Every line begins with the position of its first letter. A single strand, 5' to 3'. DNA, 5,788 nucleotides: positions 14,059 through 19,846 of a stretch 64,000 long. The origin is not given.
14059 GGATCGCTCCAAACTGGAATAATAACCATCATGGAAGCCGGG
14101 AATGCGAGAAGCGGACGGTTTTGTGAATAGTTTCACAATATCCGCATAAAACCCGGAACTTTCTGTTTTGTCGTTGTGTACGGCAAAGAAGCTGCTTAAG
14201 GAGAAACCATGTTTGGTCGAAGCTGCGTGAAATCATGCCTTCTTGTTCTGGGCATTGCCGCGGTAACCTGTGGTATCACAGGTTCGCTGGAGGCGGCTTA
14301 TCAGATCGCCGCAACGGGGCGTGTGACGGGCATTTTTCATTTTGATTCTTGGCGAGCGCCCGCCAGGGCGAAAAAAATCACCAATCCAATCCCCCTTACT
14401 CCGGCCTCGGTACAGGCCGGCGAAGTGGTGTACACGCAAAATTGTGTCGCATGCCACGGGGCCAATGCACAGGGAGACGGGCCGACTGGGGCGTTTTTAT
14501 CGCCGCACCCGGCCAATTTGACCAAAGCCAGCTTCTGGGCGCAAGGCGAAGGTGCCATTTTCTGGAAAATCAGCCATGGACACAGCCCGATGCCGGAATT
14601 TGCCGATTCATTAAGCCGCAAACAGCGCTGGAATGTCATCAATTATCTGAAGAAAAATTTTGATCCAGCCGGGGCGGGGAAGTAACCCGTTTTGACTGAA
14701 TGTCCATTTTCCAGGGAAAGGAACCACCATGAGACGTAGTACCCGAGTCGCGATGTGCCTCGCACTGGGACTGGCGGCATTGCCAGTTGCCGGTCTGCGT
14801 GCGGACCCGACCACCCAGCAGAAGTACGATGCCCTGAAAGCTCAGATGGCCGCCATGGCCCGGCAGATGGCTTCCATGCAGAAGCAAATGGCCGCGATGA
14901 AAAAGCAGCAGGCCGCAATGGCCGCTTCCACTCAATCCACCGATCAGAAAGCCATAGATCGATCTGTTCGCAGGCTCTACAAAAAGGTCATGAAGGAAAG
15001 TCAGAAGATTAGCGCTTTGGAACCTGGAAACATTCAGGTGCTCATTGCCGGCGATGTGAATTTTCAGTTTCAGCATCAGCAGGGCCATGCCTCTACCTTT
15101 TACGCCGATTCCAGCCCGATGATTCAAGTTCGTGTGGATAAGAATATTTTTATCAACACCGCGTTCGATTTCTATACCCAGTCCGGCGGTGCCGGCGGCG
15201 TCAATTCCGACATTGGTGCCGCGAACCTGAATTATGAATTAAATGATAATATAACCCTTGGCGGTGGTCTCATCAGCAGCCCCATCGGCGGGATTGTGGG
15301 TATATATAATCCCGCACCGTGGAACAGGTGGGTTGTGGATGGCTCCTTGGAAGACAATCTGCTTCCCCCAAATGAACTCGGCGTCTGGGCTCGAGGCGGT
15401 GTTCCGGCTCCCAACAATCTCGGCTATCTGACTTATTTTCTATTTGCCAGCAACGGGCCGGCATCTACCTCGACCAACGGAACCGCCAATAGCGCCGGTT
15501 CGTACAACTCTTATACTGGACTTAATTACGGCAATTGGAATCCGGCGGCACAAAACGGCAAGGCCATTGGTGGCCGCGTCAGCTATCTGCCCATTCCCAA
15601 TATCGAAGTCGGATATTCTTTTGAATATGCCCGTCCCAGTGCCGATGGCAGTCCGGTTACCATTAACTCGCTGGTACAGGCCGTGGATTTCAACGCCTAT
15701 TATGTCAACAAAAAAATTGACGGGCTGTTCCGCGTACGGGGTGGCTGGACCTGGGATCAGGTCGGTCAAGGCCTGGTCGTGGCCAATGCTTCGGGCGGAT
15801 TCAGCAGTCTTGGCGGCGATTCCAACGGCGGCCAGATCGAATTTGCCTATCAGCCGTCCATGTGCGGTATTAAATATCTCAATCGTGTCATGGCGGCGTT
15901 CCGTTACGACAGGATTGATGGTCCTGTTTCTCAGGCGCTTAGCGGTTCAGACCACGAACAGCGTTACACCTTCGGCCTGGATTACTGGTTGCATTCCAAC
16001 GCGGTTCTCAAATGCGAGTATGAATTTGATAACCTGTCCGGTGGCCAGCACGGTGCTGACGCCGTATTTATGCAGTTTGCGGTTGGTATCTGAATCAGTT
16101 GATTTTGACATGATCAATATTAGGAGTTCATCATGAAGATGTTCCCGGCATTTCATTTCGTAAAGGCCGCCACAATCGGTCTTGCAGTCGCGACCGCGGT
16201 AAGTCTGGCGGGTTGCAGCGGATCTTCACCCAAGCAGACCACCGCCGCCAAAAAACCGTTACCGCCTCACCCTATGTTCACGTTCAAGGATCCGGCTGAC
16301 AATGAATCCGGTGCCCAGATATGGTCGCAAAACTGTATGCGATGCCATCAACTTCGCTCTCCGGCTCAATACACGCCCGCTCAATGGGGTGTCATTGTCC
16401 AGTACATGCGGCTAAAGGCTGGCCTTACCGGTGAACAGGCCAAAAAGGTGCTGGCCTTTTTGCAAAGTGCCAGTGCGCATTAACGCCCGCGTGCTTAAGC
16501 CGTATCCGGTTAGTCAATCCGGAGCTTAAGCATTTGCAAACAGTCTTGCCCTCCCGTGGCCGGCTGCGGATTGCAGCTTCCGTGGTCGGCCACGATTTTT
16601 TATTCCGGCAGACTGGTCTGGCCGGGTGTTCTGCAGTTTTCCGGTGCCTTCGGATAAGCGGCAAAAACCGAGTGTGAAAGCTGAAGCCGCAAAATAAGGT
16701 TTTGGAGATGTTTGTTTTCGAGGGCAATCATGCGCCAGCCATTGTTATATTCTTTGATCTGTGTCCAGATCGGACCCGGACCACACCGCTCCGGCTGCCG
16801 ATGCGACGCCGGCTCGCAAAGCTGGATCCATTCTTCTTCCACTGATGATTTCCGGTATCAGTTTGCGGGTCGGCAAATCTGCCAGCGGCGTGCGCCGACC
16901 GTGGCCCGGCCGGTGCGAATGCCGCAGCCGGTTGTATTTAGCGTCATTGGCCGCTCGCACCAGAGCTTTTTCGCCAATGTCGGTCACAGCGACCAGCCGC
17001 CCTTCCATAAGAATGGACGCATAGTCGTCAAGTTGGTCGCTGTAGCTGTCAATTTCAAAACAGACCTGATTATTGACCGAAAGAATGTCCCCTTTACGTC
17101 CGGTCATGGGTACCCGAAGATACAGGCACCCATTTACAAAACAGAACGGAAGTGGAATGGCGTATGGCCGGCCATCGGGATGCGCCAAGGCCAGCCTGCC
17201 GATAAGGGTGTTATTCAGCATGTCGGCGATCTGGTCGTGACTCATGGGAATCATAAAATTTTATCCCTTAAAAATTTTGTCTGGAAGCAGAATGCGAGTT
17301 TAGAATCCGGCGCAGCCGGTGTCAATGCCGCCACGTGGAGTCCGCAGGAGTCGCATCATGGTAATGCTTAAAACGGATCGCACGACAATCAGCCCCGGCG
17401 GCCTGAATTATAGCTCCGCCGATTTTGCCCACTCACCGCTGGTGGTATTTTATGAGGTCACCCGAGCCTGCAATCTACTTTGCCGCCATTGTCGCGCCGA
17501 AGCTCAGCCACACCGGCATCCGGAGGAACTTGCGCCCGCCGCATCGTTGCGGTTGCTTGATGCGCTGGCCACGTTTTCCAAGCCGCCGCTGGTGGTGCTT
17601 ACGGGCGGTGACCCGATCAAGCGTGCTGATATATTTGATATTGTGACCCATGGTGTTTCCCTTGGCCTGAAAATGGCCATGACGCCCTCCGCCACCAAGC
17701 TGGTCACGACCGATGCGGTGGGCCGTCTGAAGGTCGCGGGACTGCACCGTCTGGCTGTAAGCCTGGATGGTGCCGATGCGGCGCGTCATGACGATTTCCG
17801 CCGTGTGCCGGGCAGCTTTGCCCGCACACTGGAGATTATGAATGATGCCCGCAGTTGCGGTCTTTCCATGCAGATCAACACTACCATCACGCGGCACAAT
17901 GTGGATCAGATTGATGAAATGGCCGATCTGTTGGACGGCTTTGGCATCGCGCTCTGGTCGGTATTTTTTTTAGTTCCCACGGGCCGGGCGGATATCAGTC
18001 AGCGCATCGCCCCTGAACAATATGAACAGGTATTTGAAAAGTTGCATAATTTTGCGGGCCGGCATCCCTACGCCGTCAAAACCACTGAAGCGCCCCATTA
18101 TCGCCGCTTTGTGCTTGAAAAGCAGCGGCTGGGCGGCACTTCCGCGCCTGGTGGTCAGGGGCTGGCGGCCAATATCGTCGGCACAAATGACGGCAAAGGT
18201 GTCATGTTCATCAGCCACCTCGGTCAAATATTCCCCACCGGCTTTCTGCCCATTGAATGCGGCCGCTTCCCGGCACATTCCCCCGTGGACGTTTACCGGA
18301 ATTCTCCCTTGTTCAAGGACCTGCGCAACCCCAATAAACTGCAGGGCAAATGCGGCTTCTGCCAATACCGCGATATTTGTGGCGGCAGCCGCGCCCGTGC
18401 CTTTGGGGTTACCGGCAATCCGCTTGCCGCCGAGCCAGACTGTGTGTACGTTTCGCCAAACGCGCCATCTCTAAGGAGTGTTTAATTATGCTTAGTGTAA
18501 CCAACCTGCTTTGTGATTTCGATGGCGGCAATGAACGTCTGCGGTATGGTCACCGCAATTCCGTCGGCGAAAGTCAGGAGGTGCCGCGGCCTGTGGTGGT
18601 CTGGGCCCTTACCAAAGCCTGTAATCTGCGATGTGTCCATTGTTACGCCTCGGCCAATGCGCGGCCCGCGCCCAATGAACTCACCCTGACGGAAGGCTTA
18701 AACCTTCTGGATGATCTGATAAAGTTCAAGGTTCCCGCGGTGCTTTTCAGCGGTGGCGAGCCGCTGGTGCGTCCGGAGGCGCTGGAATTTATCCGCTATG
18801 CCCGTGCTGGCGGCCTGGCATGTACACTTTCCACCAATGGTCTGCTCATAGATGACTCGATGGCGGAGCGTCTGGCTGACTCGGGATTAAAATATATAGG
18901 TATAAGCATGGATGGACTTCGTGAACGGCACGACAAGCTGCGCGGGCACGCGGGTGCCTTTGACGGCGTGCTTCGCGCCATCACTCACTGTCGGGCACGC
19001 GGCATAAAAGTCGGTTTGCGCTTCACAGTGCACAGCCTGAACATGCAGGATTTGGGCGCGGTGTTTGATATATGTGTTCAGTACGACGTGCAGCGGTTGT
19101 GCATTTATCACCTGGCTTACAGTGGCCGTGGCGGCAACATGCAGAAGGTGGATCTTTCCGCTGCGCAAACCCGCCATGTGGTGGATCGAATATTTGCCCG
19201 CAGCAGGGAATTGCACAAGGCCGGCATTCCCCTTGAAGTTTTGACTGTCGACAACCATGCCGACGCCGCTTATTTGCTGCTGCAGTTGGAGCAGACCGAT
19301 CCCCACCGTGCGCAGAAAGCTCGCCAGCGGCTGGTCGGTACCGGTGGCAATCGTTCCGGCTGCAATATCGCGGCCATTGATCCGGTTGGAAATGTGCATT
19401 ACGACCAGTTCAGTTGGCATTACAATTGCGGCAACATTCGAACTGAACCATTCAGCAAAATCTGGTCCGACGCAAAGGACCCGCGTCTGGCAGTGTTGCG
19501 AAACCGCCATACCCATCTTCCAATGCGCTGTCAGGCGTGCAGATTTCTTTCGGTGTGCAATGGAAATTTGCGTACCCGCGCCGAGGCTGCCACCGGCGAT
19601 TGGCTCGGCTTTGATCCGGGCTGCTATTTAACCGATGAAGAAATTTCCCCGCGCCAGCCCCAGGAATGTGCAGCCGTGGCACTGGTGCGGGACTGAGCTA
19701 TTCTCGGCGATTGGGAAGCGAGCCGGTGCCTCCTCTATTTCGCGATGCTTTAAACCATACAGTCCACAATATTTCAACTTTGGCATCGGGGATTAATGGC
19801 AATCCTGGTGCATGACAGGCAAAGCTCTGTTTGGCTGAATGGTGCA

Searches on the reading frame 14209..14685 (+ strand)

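Call 42: search_protein_families(library=pfam, proteins=[window:14209-14685:+], max_evalue=0.001)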
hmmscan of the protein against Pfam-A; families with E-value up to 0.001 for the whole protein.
window:14209-14685:+ (158 aa): 2 families
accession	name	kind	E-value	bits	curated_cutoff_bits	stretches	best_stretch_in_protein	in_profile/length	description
PF13442.11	Cytochrome_CBB3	-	1.4e-13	51.4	27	1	67-147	2-68/68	Cytochrome C oxidase, cbb3-type, subunit III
PF00034.26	Cytochrom_C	-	6.6e-11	43.8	21.3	1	68-149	1-88/90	Cytochrome c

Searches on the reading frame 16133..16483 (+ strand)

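Call 42: search_protein_families(library=pfam, proteins=[window:16133-16483:+], max_evalue=0.001)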
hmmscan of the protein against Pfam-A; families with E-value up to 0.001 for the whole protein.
window:16133-16483:+ (116 aa): 1 family
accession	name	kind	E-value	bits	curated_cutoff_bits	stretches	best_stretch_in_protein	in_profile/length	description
PF00034.26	Cytochrom_C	-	0.00094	20.9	21.3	0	59-76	3-20/90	Cytochrome c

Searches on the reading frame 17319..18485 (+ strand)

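Call 86: search_protein_families(library=pfam, proteins=[window:17319-18485:+], max_evalue=0.001)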
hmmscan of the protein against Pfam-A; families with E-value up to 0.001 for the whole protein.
window:17319-18485:+ (388 aa): 1 family
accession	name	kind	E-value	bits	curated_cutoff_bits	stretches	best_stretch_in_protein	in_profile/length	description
PF04055.27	Radical_SAM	-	3.2e-17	63.6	29.5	1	45-205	1-166/166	Radical SAM superfamily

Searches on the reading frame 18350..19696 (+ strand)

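Call 86: search_protein_families(library=pfam, proteins=[window:18350-19696:+], max_evalue=0.001)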
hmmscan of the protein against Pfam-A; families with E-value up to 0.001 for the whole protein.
window:18350-19696:+ (448 aa): 3 families
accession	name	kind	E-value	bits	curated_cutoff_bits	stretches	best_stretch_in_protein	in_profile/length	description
PF04055.27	Radical_SAM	-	1.4e-28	100.6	29.5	1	87-238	3-162/166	Radical SAM superfamily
PF13353.11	Fer4_12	-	1.9e-06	28.7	22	1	87-190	11-116/137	4Fe-4S single cluster domain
PF13186.11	SPASM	-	0.00058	20.5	21.5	0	339-397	6-66/67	Iron-sulfur cluster-binding domain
